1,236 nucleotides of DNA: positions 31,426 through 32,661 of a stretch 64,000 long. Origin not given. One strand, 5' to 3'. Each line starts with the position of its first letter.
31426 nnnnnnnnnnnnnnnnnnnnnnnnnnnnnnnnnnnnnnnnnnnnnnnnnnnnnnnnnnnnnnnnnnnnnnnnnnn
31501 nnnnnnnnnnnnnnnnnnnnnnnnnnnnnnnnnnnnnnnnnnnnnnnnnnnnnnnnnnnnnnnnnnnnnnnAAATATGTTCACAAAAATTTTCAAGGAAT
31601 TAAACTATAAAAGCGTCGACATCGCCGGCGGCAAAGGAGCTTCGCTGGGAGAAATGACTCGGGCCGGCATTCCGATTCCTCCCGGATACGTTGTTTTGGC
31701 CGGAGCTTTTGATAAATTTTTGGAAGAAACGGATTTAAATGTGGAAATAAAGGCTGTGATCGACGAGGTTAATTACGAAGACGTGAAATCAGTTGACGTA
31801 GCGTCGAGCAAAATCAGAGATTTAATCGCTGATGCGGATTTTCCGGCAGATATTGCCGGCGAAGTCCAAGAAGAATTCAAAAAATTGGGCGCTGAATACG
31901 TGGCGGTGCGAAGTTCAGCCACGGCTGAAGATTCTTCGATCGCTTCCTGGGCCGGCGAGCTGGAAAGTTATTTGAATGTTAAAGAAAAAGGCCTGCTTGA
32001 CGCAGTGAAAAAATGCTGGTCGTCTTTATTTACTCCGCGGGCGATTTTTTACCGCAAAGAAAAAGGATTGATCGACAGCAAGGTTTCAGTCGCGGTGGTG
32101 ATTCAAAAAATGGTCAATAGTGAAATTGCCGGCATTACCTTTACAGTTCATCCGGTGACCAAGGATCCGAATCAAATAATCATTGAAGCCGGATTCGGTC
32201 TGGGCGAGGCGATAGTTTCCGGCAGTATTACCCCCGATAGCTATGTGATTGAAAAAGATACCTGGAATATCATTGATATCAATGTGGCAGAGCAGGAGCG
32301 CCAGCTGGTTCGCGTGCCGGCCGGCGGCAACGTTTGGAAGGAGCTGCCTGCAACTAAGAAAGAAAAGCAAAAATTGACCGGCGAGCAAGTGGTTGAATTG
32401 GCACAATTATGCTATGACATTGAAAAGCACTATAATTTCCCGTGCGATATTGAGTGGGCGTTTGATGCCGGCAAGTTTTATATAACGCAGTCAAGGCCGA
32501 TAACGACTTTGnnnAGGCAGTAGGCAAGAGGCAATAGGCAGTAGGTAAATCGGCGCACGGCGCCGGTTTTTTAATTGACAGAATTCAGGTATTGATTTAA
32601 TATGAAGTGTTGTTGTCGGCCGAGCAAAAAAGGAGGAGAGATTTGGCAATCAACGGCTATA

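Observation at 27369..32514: Split rifampin-phosphotransferase-like multi-module phosphotransfer cluster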

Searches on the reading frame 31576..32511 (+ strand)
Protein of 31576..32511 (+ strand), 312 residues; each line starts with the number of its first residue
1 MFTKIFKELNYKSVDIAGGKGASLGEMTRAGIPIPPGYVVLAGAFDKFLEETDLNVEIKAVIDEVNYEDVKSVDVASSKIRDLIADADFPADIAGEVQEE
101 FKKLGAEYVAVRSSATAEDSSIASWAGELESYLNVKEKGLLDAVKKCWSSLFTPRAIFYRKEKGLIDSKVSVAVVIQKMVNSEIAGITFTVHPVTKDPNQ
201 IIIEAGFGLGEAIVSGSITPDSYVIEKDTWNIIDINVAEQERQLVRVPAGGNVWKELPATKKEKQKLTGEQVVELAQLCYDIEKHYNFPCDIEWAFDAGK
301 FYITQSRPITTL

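Call 3: search_protein_families(library=pfam, proteins=[window:31576-32511:+], max_evalue=1)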
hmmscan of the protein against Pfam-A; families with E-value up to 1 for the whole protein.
window:31576-32511:+ (312 aa): 1 family
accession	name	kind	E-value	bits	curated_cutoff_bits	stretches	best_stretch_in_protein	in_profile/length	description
PF01326.24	PPDK_N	-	2.1e-97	326.8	27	1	15-311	2-311/328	Pyruvate phosphate dikinase, AMP/ATP-binding domain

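Call 4: search_protein_families(library=ncbifam, proteins=[window:31576-32511:+], max_evalue=1)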
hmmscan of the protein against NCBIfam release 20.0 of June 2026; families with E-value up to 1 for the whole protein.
window:31576-32511:+ (312 aa): 16 families
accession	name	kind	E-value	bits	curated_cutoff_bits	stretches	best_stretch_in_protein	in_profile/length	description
NF005057.0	PRK06464.1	equivalog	1.6e-101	340.7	598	1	3-311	7-337/798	phosphoenolpyruvate synthase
TIGR01418.1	PEP_synth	equivalog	5.3e-99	332.6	739.75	1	4-311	3-331/784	pyruvate, water dikinase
NF004878.0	PRK06241.1-3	subfamily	3.4e-96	323.2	945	1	3-312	5-314/891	phosphoenolpyruvate synthase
NF004877.0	PRK06241.1-2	subfamily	1.4e-85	288.3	866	1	6-312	8-315/869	phosphoenolpyruvate synthase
NF041857.1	RIF_Ptrans_rph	equivalog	5.5e-85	286.4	999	1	6-312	6-313/864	rifamycin-inactivating phosphotransferase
NF004879.0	PRK06241.1-4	equivalog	6.3e-75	252.9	976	1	6-312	8-315/868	phosphoenolpyruvate synthase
NF052632.1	undecylprod_RedH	equivalog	7.6e-74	249.1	1350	1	13-311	13-295/880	undecylprodigiosin ligase RedH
NF004881.0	PRK06241.2-2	equivalog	3.4e-73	247.3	883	1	10-312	12-313/898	phosphoenolpyruvate synthase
NF052631.1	prodigiosin_PigC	equivalog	6.9e-73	245.9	1300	1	14-311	13-299/883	prodigiosin ligase PigC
NF000283.1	RPH_KJ151292.1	equivalog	2.8e-59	201.2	1700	1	16-312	19-316/865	rifamycin-inactivating phosphotransferase Rph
NF004880.0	PRK06241.2-1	equivalog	2.7e-54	184.4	972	2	12-228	13-226/837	phosphoenolpyruvate synthase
NF004883.0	PRK06241.2-4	equivalog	5.9e-50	170.3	1063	1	17-312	32-330/928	phosphoenolpyruvate synthase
NF004882.0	PRK06241.2-3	equivalog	1.2e-32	113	850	2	14-224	9-215/827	phosphoenolpyruvate synthase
TIGR01828.1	pyru_phos_dikin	equivalog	2.5e-17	62.2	843.45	3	6-74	7-72/865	pyruvate, phosphate dikinase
NF004531.0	PRK05878.1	equivalog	2e-12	46.5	456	2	139-228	164-257/534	pyruvate, phosphate dikinase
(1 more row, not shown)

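Call 11: search_solved_structures(query=window:31576-32511:+, max_evalue=0.001)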
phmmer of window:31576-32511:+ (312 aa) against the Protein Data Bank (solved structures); distinct sequences matched with E-value up to 0.001: 19.
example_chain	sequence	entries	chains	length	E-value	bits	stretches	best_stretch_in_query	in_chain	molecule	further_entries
8a8e_A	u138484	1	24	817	1.5e-79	270.7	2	58-312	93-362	Phosphoenolpyruvate synthase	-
9dae_A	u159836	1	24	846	3.8e-65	223.5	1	8-298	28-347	Phosphoenolpyruvate synthase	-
5hv6_A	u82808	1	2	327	3.9e-58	200.5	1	6-311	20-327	Phosphoenolpyruvate synthase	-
5fbs_A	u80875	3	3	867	1.4e-57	198.6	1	6-312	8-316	Phosphoenolpyruvate synthase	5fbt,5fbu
5hv2_A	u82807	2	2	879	1.4e-57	198.6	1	6-312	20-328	Phosphoenolpyruvate synthase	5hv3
5hv1_A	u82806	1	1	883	1.5e-57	198.6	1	6-312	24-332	Phosphoenolpyruvate synthase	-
9goj_A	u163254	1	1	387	5.4e-55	190.1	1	2-310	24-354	Phosphoenolpyruvate synthase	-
2ols_A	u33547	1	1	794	8.9e-44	153.3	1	6-310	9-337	Phosphoenolpyruvate synthase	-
1dik_A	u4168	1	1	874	2.7e-08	36.8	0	6-49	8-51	PYRUVATE PHOSPHATE DIKINASE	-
9pzl_A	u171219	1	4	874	2.7e-08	36.8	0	6-49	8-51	Pyruvate, phosphate dikinase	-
1kbl_A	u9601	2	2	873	2.8e-08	36.8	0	6-49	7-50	PYRUVATE PHOSPHATE DIKINASE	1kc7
1ggo_A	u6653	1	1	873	2.8e-08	36.8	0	6-49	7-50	PROTEIN (PYRUVATE, PHOSPHATE DIKINASE)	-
2dik_A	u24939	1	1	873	7.9e-08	35.3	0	6-49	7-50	PROTEIN (PYRUVATE PHOSPHATE DIKINASE)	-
2x0s_A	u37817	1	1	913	1.7e-07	34.2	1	13-58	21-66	PYRUVATE PHOSPHATE DIKINASE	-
1jde_A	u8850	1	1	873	1.9e-07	34.1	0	6-49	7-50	PYRUVATE, PHOSPHATE DIKINASE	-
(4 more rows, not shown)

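Call 34: search_protein_representatives(protein=window:31576-32511:+)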
Query: 312 residues. Proteins with E-value up to 0.001 (for the whole library): 26219; up to 1e-10: 16538; up to 1e-30: 5288. The best 150 are listed.
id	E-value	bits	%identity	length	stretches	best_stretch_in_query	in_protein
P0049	1.3e-129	448.3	65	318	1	1-312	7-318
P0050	5.9e-124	429.7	64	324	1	2-312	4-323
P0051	8.8e-124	429.2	64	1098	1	3-312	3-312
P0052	1.4e-123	428.5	62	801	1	4-312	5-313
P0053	2.4e-123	427.7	63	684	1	4-312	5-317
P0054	2.5e-123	427.7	63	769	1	6-312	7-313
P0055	4.0e-123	427.0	64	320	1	1-312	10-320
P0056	1.1e-122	425.5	62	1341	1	2-312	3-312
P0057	1.5e-122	425.1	62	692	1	3-312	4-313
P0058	1.9e-122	424.8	63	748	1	3-312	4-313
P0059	2.1e-122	424.7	64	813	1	6-312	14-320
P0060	5.7e-122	423.2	61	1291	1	1-312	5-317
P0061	6.5e-122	423.0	61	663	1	2-312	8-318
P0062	8.2e-122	422.7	66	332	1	2-307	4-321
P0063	9.8e-122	422.5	63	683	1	5-312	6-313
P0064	1.2e-121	422.1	62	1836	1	3-312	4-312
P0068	6.5e-121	419.8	64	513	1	3-312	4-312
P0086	1.1e-118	412.5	60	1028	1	5-312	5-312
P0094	4.6e-118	410.4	63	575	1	5-312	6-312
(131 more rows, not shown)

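Call 36: search_protein_families(library=pfam, proteins=[P0051, P0052, P0053, P0056, P0064, P0068, P0058, P0086, P0061, P0094], max_evalue=0.001)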
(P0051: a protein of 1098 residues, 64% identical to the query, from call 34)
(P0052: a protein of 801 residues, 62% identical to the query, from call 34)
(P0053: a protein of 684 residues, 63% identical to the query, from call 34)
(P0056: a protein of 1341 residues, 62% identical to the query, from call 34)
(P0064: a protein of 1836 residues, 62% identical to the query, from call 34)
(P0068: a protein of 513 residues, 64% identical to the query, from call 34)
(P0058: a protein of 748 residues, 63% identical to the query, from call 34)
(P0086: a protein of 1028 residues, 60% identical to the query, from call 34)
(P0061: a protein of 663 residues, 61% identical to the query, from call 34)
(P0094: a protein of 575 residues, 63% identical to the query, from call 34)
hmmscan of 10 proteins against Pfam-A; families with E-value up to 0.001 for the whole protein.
P0051 (1098 aa): 2 families
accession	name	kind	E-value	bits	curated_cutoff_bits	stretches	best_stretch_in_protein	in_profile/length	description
PF01326.24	PPDK_N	-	5.3e-102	341.9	27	1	15-323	2-323/328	Pyruvate phosphate dikinase, AMP/ATP-binding domain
PF00391.29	PEP-utilizers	-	8.7e-46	153.8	23.1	2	701-772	1-72/72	PEP-utilising enzyme, mobile domain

P0052 (801 aa): 2 families
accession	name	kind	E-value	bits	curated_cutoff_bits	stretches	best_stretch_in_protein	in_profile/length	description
PF01326.24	PPDK_N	-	1.6e-96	323.9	27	1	17-321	3-320/328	Pyruvate phosphate dikinase, AMP/ATP-binding domain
PF00391.29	PEP-utilizers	-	3.5e-25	87.8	23.1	1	724-795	1-72/72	PEP-utilising enzyme, mobile domain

P0053 (684 aa): 2 families
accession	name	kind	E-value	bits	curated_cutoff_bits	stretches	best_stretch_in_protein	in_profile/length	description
PF01326.24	PPDK_N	-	1.2e-97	327.6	27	1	16-324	2-319/328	Pyruvate phosphate dikinase, AMP/ATP-binding domain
PF00391.29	PEP-utilizers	-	3.7e-21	75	23.1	1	603-673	2-72/72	PEP-utilising enzyme, mobile domain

P0056 (1341 aa): 3 families
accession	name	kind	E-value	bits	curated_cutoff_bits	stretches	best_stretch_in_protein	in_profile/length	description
PF01326.24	PPDK_N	-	4.3e-99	332.3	27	1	16-319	2-319/328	Pyruvate phosphate dikinase, AMP/ATP-binding domain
PF00391.29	PEP-utilizers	-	8e-53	176.4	23.1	2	1265-1334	3-72/72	PEP-utilising enzyme, mobile domain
PF02350.25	Epimerase_2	-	0.00034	20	30.6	0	722-784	232-284/347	UDP-N-acetylglucosamine 2-epimerase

P0064 (1836 aa): 3 families
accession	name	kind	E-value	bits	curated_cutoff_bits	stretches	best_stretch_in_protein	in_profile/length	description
PF01326.24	PPDK_N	-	1.4e-97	327.3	27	1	16-325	2-325/328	Pyruvate phosphate dikinase, AMP/ATP-binding domain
PF00391.29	PEP-utilizers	-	1.3e-72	239.8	23.1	3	1750-1821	1-72/72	PEP-utilising enzyme, mobile domain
PF02350.25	Epimerase_2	-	6.3e-07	29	30.6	0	726-806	215-284/347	UDP-N-acetylglucosamine 2-epimerase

P0068 (513 aa): 1 family
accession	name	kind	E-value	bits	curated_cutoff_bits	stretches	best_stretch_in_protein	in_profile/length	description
PF01326.24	PPDK_N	-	5.9e-99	331.9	27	1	17-324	3-324/328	Pyruvate phosphate dikinase, AMP/ATP-binding domain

P0058 (748 aa): 2 families
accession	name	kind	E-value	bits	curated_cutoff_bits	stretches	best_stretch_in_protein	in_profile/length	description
PF01326.24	PPDK_N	-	3.2e-97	326.2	27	1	16-325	2-324/328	Pyruvate phosphate dikinase, AMP/ATP-binding domain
PF00391.29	PEP-utilizers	-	4.4e-26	90.7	23.1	1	672-742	2-72/72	PEP-utilising enzyme, mobile domain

P0086 (1028 aa): 2 families
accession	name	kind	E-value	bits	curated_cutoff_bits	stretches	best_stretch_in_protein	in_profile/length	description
PF01326.24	PPDK_N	-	1.7e-100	336.9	27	1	17-315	4-315/328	Pyruvate phosphate dikinase, AMP/ATP-binding domain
PF00391.29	PEP-utilizers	-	1.3e-49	166.1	23.1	2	588-657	3-72/72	PEP-utilising enzyme, mobile domain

P0061 (663 aa): 2 families
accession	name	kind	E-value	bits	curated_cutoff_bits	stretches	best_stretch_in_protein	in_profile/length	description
PF01326.24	PPDK_N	-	7.6e-101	338.1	27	1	22-332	3-326/328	Pyruvate phosphate dikinase, AMP/ATP-binding domain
PF00391.29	PEP-utilizers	-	1.5e-25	89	23.1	1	587-657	2-72/72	PEP-utilising enzyme, mobile domain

P0094 (575 aa): 1 family
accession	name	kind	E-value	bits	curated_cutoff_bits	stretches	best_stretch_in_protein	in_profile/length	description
PF01326.24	PPDK_N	-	5.6e-97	325.4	27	1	16-316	2-316/328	Pyruvate phosphate dikinase, AMP/ATP-binding domain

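Call 44: search_solved_structures(query=window:31576-32511:+, max_evalue=1e-50, show_alignments=5)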
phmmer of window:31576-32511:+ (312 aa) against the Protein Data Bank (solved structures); distinct sequences matched with E-value up to 1e-50: 7.
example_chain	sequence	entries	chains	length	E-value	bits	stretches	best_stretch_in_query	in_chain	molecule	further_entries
8a8e_A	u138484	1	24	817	1.5e-79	270.7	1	58-312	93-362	Phosphoenolpyruvate synthase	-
9dae_A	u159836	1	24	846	3.8e-65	223.5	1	8-298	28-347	Phosphoenolpyruvate synthase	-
5hv6_A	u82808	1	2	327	3.9e-58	200.5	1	6-311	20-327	Phosphoenolpyruvate synthase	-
5fbs_A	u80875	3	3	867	1.4e-57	198.6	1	6-312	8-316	Phosphoenolpyruvate synthase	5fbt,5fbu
5hv2_A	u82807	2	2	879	1.4e-57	198.6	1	6-312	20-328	Phosphoenolpyruvate synthase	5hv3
5hv1_A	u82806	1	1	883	1.5e-57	198.6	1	6-312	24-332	Phosphoenolpyruvate synthase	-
9goj_A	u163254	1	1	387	5.4e-55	190.1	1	2-310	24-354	Phosphoenolpyruvate synthase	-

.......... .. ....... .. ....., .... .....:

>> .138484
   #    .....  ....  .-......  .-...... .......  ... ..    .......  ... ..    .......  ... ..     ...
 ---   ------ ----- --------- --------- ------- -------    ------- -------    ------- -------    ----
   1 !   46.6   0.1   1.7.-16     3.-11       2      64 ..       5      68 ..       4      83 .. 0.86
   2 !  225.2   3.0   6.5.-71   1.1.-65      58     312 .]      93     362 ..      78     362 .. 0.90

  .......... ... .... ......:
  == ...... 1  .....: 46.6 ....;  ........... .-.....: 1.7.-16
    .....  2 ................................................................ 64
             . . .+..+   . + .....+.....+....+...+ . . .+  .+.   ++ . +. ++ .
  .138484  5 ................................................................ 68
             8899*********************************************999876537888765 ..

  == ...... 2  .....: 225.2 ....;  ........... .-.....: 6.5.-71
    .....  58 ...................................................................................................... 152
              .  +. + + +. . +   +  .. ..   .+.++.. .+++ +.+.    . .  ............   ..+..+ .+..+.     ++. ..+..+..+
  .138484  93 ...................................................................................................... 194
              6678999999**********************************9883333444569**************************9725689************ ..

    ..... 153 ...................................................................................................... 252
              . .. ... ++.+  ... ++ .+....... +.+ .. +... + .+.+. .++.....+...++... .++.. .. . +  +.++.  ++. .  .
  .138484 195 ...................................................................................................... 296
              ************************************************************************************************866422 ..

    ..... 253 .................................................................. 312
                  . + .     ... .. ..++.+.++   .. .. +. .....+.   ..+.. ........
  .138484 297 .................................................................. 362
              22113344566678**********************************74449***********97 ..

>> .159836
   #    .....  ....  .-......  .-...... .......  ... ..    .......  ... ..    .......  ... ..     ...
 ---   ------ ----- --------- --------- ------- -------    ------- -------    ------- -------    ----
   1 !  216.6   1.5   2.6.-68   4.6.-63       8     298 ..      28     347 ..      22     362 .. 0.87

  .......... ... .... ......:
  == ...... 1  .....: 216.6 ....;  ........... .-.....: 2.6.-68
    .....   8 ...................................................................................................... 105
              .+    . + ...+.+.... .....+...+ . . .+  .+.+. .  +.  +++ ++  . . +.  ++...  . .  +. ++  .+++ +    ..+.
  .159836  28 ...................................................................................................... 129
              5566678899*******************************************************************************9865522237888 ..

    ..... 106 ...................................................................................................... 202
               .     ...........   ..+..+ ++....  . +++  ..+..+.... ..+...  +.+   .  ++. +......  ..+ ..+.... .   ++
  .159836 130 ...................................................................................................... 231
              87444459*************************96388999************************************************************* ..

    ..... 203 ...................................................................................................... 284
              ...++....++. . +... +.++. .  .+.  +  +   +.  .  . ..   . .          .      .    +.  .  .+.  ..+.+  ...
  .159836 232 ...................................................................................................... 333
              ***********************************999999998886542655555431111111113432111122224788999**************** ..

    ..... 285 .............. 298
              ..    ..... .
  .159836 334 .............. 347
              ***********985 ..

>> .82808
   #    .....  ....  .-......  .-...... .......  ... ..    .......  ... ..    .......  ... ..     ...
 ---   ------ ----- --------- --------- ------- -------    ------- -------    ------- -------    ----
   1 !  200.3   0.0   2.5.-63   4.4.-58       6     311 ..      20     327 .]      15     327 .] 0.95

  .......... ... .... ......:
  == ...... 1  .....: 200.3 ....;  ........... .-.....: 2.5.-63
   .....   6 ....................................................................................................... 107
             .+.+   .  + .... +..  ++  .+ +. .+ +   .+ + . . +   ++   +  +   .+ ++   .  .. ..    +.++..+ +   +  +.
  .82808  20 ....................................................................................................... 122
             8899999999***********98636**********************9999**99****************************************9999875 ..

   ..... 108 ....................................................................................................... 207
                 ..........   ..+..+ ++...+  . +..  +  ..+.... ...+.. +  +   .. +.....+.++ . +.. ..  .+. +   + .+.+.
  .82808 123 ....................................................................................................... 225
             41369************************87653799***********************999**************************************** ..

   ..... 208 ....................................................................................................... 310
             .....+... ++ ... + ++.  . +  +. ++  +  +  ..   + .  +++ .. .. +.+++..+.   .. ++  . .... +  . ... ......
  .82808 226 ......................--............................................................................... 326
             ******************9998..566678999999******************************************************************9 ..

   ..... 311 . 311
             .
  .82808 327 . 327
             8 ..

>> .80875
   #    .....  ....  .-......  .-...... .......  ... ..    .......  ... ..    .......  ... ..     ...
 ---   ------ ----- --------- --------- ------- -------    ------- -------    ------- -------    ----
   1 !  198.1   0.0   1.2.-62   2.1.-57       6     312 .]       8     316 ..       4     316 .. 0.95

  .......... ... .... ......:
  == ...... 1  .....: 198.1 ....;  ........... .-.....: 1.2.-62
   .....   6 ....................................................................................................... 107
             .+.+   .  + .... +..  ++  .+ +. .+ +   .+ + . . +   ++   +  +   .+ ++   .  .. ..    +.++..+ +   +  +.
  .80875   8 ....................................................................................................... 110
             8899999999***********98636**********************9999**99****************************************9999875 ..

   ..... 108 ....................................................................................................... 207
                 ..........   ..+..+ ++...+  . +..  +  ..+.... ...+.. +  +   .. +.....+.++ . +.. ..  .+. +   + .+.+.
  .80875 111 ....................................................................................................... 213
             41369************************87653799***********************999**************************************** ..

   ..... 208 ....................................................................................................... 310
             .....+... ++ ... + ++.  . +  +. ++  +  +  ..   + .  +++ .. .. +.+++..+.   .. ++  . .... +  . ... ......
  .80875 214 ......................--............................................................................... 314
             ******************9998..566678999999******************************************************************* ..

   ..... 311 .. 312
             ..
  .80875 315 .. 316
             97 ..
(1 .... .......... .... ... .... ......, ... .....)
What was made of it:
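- On Two-component small-molecule dikinase (PpsAB/CreHI/HpeHI type): Also aligns to the 387-aa chain 9goj (calls 3, 11, 44).
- Closest known: Rifampin phosphotransferase RPH. Same: The P4 ATP-contact residues are conserved (call 44).
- The ORFs are intact and end at exact domain boundaries (call 44).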
